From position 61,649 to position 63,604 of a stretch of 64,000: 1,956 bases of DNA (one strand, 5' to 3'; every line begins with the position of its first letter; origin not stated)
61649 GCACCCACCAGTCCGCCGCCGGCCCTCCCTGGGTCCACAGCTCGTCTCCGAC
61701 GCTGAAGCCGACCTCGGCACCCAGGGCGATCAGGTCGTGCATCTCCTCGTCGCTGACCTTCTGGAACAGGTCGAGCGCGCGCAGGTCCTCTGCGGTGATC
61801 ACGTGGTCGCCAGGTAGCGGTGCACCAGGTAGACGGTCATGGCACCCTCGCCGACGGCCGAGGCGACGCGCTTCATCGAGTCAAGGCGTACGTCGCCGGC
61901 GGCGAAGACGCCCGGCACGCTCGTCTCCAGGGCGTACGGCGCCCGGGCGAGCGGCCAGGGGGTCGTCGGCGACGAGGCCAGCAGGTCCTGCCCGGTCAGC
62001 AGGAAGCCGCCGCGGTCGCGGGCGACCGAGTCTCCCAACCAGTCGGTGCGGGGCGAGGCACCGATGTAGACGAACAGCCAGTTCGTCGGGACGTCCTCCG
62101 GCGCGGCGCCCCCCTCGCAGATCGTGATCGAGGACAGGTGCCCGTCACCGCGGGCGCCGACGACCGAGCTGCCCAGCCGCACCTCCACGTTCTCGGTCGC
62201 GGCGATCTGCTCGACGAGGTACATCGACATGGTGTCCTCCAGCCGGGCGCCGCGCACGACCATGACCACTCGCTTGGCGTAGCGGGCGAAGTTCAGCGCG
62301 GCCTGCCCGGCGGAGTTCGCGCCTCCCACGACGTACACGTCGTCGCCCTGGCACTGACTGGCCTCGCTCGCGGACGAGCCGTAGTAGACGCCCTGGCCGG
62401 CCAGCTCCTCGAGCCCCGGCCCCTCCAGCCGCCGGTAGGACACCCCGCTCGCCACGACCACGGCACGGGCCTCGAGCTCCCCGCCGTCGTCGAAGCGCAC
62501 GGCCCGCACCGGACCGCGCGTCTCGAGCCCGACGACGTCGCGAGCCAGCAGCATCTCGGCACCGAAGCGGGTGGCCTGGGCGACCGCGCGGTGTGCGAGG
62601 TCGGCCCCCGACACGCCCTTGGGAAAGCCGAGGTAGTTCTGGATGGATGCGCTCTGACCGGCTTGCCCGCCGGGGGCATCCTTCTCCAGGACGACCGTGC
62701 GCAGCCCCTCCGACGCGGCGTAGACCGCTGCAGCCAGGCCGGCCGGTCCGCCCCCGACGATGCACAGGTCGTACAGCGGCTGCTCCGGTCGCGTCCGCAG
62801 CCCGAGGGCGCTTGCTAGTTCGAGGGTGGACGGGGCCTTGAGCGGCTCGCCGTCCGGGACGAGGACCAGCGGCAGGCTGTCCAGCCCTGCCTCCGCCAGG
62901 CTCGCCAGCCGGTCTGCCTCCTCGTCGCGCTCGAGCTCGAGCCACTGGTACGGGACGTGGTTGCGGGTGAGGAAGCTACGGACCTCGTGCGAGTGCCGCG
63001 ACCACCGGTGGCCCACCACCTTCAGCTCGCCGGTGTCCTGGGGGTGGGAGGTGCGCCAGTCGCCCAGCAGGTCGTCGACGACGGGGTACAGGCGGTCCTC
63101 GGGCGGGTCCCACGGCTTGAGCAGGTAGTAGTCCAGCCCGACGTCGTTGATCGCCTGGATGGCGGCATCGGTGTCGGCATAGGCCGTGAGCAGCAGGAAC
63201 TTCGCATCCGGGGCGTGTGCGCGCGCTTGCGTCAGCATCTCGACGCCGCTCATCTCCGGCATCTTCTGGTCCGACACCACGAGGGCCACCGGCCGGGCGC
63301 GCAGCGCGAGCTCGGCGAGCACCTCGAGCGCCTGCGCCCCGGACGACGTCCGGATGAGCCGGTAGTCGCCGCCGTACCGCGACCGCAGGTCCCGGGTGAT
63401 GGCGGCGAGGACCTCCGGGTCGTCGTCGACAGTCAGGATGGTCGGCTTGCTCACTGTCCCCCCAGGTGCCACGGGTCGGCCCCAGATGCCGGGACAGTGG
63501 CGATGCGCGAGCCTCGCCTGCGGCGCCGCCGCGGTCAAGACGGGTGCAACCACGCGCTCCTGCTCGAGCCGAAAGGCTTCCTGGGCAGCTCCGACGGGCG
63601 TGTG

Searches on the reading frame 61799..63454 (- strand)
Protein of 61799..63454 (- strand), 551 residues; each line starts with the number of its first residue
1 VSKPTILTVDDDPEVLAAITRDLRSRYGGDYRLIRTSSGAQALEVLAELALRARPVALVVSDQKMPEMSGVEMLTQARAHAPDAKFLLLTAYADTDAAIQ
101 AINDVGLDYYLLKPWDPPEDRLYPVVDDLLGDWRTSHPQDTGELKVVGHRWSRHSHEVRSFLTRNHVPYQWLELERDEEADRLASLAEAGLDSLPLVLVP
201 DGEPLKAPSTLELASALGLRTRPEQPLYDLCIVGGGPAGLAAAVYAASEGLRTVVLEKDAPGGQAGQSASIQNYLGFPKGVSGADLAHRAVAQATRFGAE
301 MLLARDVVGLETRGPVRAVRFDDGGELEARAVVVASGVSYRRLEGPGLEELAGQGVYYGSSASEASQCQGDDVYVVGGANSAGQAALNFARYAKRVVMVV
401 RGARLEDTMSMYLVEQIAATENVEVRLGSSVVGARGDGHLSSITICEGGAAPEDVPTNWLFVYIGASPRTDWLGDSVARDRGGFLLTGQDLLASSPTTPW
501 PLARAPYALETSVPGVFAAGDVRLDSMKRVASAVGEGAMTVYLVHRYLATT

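Call 50: search_protein_families(library=pfam, max_evalue=0.001, proteins=[window:61799-63454:-])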
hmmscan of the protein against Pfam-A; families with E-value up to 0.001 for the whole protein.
window:61799-63454:- (551 aa): 11 families
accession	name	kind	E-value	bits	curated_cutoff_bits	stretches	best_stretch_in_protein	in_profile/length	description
PF07992.20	Pyr_redox_2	-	1.3e-34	120.4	26.1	1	228-537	1-291/291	Pyridine nucleotide-disulphide oxidoreductase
PF13738.12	Pyr_redox_3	-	8e-17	61.9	30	2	324-411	120-205/305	Pyridine nucleotide-disulphide oxidoreductase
PF00072.30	Response_reg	-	3.1e-16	60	30.2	1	6-118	1-104/111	Response regulator receiver domain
PF01266.30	DAO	-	9.1e-11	42.3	27.9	1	229-269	1-43/353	FAD dependent oxidoreductase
PF00070.33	Pyr_redox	-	1.9e-08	35.1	22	1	373-446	2-80/82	Pyridine nucleotide-disulphide oxidoreductase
PF12831.13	FAD_oxidored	-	7.5e-08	32.5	27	1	229-266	1-39/416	FAD dependent oxidoreductase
PF13450.12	NAD_binding_8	-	1.3e-06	29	21.9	1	232-267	1-37/68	NAD(P)-binding Rossmann-like domain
PF00890.30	FAD_binding_2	-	3.3e-06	27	20.4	1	229-265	1-38/414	FAD binding domain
PF03486.20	HI0933_like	-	5.7e-06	26.4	50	1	229-260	2-33/244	HI0933-like protein Rossmann domain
PF01946.23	Thi4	-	4e-05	23.4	26.2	1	229-266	19-58/235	Thi4 family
PF01494.25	FAD_binding_3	-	5.7e-05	22.9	22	1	229-269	3-43/349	FAD binding domain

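Call 52: find_encoding_contigs(protein=window:61799-63454:-, flank=10000, max_places=2)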
Protein window:61799-63454:- (551 aa): no gene with exactly this product is on record in the collection.
